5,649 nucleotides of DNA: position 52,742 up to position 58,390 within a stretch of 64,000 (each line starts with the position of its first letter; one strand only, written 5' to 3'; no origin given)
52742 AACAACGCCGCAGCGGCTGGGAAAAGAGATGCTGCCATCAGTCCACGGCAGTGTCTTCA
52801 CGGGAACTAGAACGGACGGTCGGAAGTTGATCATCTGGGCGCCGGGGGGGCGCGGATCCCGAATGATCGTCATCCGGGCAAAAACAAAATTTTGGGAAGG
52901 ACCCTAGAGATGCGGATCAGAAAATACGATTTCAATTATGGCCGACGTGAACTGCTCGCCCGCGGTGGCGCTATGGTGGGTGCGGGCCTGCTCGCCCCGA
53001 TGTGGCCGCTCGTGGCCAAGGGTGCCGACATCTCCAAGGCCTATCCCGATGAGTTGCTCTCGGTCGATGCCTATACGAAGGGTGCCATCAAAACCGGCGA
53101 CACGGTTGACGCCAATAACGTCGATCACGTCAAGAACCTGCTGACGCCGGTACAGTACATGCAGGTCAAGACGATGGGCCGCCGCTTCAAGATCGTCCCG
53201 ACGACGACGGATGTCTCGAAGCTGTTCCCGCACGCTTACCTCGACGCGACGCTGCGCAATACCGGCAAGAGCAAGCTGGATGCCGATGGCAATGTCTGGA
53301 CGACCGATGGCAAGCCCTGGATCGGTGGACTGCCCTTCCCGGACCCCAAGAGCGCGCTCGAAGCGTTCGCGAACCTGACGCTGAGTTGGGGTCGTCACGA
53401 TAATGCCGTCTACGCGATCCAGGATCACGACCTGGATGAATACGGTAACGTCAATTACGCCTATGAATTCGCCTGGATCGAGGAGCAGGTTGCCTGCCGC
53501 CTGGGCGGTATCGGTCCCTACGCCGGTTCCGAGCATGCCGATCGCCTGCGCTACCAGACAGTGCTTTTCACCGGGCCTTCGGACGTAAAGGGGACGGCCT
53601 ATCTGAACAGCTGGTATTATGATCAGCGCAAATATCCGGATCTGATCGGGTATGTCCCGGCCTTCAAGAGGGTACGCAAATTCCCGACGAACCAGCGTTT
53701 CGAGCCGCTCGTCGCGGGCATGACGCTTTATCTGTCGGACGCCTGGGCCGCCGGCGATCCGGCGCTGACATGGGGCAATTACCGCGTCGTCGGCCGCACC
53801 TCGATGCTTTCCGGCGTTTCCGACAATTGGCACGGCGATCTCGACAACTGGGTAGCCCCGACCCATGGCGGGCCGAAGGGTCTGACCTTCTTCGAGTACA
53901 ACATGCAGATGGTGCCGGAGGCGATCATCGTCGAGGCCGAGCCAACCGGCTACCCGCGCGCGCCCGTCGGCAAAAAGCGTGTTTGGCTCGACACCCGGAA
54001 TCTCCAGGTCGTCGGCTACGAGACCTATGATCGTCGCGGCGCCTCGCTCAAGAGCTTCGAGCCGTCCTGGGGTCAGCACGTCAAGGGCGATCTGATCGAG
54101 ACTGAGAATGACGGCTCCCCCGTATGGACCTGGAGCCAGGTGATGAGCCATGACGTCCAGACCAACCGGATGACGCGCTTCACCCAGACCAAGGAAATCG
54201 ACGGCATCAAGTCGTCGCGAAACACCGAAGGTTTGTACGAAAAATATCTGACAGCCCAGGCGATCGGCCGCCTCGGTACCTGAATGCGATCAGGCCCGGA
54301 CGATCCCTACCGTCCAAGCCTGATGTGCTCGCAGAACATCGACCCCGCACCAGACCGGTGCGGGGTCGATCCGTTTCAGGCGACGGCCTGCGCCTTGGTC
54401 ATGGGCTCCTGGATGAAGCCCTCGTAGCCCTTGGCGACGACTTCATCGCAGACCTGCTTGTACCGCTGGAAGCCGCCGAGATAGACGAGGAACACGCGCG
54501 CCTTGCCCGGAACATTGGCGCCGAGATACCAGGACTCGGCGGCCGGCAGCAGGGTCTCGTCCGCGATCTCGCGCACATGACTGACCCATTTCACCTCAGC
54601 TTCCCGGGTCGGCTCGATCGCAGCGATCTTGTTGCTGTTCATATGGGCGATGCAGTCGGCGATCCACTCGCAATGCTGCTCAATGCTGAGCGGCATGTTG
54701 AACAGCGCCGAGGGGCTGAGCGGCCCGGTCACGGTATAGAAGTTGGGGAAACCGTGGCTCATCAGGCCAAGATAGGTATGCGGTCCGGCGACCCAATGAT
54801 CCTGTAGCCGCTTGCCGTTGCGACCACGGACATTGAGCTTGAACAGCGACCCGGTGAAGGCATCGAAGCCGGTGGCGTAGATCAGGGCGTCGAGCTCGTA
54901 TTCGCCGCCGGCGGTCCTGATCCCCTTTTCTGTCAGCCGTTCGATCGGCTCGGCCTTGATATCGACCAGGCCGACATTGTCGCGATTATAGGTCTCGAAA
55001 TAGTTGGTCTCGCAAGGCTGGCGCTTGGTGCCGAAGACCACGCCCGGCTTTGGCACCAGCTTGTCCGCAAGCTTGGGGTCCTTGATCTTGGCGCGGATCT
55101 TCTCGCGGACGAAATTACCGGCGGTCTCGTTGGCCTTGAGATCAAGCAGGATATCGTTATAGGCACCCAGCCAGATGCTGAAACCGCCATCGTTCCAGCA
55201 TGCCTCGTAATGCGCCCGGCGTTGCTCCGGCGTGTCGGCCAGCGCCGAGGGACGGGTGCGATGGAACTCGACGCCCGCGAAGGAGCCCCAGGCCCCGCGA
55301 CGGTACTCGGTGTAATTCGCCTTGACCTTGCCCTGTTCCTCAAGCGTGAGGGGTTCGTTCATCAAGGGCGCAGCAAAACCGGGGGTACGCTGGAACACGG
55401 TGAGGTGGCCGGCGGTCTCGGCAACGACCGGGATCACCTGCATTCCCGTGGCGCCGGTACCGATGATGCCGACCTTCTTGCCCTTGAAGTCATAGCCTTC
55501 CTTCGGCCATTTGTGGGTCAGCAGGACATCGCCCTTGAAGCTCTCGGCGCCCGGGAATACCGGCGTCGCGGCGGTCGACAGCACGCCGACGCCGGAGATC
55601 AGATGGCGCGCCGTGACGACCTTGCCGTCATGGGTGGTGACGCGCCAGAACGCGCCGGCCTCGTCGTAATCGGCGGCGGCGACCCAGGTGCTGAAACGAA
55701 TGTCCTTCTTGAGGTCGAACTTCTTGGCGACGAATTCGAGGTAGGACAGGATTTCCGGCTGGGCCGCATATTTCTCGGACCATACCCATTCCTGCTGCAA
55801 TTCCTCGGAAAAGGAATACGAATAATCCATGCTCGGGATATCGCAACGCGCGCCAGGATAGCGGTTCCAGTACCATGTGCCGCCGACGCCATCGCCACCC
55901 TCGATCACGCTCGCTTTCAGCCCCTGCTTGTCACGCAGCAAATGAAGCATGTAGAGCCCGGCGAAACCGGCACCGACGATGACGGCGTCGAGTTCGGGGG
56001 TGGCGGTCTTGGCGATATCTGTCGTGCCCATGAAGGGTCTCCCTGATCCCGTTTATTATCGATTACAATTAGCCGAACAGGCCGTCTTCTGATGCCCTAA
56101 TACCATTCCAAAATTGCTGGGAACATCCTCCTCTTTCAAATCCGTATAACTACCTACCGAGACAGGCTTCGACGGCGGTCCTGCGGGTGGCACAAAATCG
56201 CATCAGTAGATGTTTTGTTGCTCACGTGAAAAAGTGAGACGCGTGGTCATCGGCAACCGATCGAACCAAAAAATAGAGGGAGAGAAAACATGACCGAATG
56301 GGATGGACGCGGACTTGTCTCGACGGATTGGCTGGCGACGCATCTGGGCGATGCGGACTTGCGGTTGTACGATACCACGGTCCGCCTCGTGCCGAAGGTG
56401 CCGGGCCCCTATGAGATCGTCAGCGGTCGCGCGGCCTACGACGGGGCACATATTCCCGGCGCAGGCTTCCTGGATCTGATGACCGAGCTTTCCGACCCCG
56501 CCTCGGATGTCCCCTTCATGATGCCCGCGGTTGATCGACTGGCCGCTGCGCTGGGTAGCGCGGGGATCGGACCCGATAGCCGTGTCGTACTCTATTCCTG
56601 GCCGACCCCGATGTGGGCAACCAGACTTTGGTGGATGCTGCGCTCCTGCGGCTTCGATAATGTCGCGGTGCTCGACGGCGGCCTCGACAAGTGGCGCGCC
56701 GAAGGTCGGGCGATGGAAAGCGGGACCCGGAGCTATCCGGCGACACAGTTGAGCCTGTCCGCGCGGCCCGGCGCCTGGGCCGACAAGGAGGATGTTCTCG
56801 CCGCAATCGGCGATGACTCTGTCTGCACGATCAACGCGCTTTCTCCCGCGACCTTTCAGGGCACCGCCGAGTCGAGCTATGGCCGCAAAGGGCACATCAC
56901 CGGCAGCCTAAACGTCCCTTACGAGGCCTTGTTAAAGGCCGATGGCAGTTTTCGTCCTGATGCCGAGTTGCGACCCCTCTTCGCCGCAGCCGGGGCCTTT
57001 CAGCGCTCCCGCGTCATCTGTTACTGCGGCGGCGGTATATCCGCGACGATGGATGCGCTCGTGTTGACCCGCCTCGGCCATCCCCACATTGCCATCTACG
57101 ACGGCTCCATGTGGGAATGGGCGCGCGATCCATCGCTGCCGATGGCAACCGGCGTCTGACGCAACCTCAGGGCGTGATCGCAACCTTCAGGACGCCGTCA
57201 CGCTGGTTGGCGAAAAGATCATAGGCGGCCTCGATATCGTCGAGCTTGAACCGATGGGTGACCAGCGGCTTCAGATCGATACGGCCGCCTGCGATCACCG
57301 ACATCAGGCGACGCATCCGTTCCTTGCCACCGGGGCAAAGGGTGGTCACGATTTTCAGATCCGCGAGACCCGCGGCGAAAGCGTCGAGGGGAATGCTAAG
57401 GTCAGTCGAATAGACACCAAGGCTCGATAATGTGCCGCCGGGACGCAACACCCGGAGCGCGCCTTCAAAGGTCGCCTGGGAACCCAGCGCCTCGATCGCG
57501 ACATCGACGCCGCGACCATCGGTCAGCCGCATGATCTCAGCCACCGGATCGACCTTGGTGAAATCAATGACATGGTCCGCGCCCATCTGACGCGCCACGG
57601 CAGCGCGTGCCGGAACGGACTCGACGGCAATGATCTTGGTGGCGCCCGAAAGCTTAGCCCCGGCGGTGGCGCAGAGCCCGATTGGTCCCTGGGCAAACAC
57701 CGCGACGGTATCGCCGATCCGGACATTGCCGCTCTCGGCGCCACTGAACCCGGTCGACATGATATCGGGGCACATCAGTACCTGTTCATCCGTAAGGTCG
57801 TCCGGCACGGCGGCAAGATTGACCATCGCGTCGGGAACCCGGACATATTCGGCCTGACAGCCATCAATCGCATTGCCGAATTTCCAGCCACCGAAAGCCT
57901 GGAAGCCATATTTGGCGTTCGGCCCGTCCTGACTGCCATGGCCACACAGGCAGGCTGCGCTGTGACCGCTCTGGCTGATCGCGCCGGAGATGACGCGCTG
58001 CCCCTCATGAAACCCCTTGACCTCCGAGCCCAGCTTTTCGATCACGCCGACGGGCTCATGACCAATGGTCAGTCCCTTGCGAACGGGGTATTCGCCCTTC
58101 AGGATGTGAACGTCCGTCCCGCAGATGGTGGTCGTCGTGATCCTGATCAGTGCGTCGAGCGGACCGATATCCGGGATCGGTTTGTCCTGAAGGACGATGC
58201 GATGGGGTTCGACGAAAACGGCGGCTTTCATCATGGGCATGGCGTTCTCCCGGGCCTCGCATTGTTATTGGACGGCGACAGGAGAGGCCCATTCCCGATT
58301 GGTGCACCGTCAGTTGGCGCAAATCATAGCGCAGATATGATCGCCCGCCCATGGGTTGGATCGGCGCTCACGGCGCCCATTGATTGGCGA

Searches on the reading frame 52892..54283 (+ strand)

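Call 44: search_protein_families(library=pfam, proteins=[window:52892-54283:+], max_evalue=0.001)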
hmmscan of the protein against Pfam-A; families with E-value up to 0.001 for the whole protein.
window:52892-54283:+ (463 aa): 2 families
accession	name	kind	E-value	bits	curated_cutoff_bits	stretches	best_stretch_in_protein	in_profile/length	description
PF07044.18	DUF1329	-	1.4e-57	196.1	23.1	1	71-458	1-367/368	Protein of unknown function (DUF1329)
PF17131.11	LolA_like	-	1.4e-09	38.3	30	1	222-270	5-49/184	Outer membrane lipoprotein-sorting protein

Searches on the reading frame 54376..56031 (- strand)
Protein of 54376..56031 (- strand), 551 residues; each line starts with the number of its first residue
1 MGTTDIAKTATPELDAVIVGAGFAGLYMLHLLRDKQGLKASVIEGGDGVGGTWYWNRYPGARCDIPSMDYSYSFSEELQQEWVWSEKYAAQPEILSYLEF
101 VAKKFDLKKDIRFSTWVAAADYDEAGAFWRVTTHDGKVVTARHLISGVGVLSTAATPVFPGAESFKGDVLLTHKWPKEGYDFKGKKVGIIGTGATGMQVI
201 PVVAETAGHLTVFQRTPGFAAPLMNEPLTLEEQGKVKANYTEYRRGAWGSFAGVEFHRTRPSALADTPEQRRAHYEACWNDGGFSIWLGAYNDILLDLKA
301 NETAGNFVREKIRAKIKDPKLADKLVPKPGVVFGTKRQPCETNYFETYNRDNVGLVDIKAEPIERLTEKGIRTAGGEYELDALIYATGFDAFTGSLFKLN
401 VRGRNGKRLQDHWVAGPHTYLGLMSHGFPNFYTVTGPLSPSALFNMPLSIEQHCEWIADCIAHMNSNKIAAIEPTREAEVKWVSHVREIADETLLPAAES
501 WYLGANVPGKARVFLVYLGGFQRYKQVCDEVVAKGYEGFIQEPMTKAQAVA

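Call 44: search_protein_families(library=pfam, proteins=[window:54376-56031:-], max_evalue=0.001)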
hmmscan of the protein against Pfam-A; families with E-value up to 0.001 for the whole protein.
window:54376-56031:- (551 aa): 5 families
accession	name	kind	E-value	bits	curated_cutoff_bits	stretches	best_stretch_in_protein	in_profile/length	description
PF00743.25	FMO-like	-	2.9e-14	52.9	22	1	17-215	5-214/532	Flavin-binding monooxygenase-like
PF13738.12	Pyr_redox_3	-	4.1e-12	46.4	30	1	17-217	1-197/305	Pyridine nucleotide-disulphide oxidoreductase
PF07992.20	Pyr_redox_2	-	6.5e-10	39.3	26.1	1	15-238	2-195/291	Pyridine nucleotide-disulphide oxidoreductase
PF13450.12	NAD_binding_8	-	1.9e-09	38.1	21.9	1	18-66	1-48/68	NAD(P)-binding Rossmann-like domain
PF13434.12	Lys_Orn_oxgnase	-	3.6e-05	23.5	21.3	1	87-219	90-225/339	L-lysine 6-monooxygenase/L-ornithine 5-monooxygenase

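Call 82: search_solved_structures(query=window:54376-56031:-, max_evalue=1e-30)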
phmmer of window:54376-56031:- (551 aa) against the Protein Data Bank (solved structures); distinct sequences matched with E-value up to 1e-30: 34.
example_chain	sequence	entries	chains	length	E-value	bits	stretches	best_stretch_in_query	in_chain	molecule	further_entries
1w4x_A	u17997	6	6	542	3.9e-183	613.2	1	3-540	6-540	PHENYLACETONE MONOOXYGENASE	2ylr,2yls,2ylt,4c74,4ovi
2ylw_A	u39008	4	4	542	1.1e-182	611.8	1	3-540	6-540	PHENYLACETONE MONOOXYGENASE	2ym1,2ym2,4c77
2ylx_A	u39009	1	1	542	5.2e-182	609.5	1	3-540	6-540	PHENYLACETONE MONOOXYGENASE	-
2ylz_A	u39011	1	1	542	5.6e-182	609.4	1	3-540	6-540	PHENYLACETONE MONOOXYGENASE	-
4d03_A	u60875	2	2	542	2e-181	607.6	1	3-540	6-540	PHENYLACETONE MONOOXYGENASE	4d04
8xg8_A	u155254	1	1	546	1.8e-180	604.5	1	3-540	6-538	Phenylacetone monooxygenase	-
8xg9_A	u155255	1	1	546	7.3e-180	602.4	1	3-540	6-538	Phenylacetone monooxygenase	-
8xg7_A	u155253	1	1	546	9.9e-180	602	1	3-540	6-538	Phenylacetone monooxygenase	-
4ap1_A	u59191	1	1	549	1.4e-175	588.3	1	5-540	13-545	STEROID MONOOXYGENASE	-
4ap3_A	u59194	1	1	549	2.4e-175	587.5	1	5-540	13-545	STEROID MONOOXYGENASE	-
4aos_A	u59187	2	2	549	2.5e-175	587.4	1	5-540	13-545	STEROID MONOOXYGENASE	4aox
6jdk_A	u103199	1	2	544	1.2e-150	505.9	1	14-540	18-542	Baeyer-Villiger monooxygenase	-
5m0z_A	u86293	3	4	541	2.4e-150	504.9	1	8-551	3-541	Cyclohexanone Monooxygenase from Thermocrispum municipale. | Cyclohexanone Monooxygenase from Thermocrispum municipale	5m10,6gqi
7v8o_A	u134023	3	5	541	6.5e-150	503.5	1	8-551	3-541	Cyclohexanone Monooxygenase from Thermocrispum municipale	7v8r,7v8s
3uov_A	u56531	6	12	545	2.4e-144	485.1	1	10-539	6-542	OTEMO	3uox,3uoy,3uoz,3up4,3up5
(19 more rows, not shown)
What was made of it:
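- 54376..56031 (-): Context: type I Baeyer-Villiger monooxygenase, the most frequent (but not constant) neighbour of the pair. Best PDB match is phenylacetone monooxygenase at E 3.9e-183 (call 82).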

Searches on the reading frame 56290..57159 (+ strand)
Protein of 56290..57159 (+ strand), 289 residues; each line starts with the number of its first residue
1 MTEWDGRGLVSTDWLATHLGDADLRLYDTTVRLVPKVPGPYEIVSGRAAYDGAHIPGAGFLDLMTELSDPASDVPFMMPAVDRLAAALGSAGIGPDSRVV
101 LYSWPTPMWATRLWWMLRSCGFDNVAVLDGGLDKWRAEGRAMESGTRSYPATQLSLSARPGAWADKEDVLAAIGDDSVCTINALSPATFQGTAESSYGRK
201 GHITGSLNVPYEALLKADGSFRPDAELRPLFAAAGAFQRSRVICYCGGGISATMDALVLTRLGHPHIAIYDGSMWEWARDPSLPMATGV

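Call 44: search_protein_families(library=pfam, proteins=[window:56290-57159:+], max_evalue=0.001)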
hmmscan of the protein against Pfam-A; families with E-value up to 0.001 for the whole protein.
window:56290-57159:+ (289 aa): 1 family
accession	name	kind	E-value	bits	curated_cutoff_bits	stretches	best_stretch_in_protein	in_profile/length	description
PF00581.25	Rhodanese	-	2.1e-21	76.7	22.2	2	197-279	25-101/102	Rhodanese-like domain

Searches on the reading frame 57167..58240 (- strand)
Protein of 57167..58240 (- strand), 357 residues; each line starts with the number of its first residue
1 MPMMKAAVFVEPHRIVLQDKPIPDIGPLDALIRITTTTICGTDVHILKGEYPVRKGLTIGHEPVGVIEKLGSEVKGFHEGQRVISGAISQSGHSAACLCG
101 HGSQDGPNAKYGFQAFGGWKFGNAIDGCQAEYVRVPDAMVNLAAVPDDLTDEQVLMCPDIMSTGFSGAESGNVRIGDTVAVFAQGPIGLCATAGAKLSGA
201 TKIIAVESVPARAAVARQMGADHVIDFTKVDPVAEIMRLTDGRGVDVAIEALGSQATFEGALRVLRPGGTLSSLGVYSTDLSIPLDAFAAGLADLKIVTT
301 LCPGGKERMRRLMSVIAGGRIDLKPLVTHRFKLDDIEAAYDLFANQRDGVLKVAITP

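Call 44: search_protein_families(library=pfam, proteins=[window:57167-58240:-], max_evalue=0.001)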
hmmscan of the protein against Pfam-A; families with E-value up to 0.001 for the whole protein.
window:57167-58240:- (357 aa): 4 families
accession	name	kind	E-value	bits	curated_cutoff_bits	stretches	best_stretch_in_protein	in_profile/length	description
PF00107.32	ADH_zinc_N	-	3.1e-29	102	31.8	1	186-316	1-127/129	Zinc-binding dehydrogenase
PF08240.17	ADH_N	-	8.2e-22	77.9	23.5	1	27-140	2-99/104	Alcohol dehydrogenase GroES-like domain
PF13602.12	ADH_zinc_N_2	-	4.5e-14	54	27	1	219-346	1-126/134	Zinc-binding dehydrogenase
PF16912.11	Glu_dehyd_C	-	1.6e-06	28.2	34.9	1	178-342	33-200/211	Glucose dehydrogenase C-terminus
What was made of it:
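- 57167..58240 (-): Context: NADP-type secondary-alcohol dehydrogenase gene downstream of tetR on the same strand (gap 127 nt); possibly part of the same regulon. Pfam ADH_N and ADH_zinc_N (call 44).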

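Call 81: search_solved_structures(query=window:57167-58240:-, max_evalue=1e-30)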
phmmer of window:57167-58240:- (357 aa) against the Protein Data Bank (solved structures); distinct sequences matched with E-value up to 1e-30: 26.
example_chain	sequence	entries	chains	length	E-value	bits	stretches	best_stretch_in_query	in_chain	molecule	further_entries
7f3p_A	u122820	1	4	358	2e-64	220.9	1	19-352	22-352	NADP-dependent isopropanol dehydrogenase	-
1bxz_A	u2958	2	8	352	2.2e-64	220.8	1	19-352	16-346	NADP-DEPENDENT ALCOHOL DEHYDROGENASE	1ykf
2nvb_A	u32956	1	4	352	2.4e-64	220.6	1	19-352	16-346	NADP-dependent alcohol dehydrogenase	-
6sdm_A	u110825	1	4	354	5.1e-64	219.6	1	10-352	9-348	NADP-dependent isopropanol dehydrogenase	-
7uut_A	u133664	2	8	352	1.1e-63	218.5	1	19-352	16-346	Secondary-alcohol dehydrogenase | NADP-dependent isopropanol dehydrogenase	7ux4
5yln_A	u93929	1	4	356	2e-63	217.7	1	3-349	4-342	Alcohol dehydrogenase, zinc-containing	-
7xy9_A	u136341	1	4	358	2e-63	217.7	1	18-352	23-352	NADP-dependent isopropanol dehydrogenase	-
7utc_A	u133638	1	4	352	4.2e-63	216.6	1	19-352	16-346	Secondary-alcohol dehydrogenase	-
7xl5_A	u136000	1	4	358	5.9e-62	212.8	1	18-352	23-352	NADP-dependent isopropanol dehydrogenase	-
3fpc_A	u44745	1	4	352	6.8e-62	212.6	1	19-352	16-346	NADP-dependent alcohol dehydrogenase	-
3fpl_A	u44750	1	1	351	3.2e-61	210.4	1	19-353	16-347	NADP-dependent alcohol dehydrogenase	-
3ftn_A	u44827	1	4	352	5.6e-61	209.6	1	19-352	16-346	NADP-dependent alcohol dehydrogenase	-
3fsr_A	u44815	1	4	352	1.1e-60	208.6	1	19-352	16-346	NADP-dependent alcohol dehydrogenase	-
1y9a_A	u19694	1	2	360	3.2e-59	203.8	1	13-352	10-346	NADP-dependent alcohol dehydrogenase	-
2oui_A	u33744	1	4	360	3.4e-59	203.7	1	13-352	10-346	NADP-dependent alcohol dehydrogenase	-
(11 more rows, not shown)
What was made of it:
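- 57167..58240 (-): Best PDB matches are NADP-dependent isopropanol / secondary-alcohol dehydrogenases at E 2e-64 (call 81).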
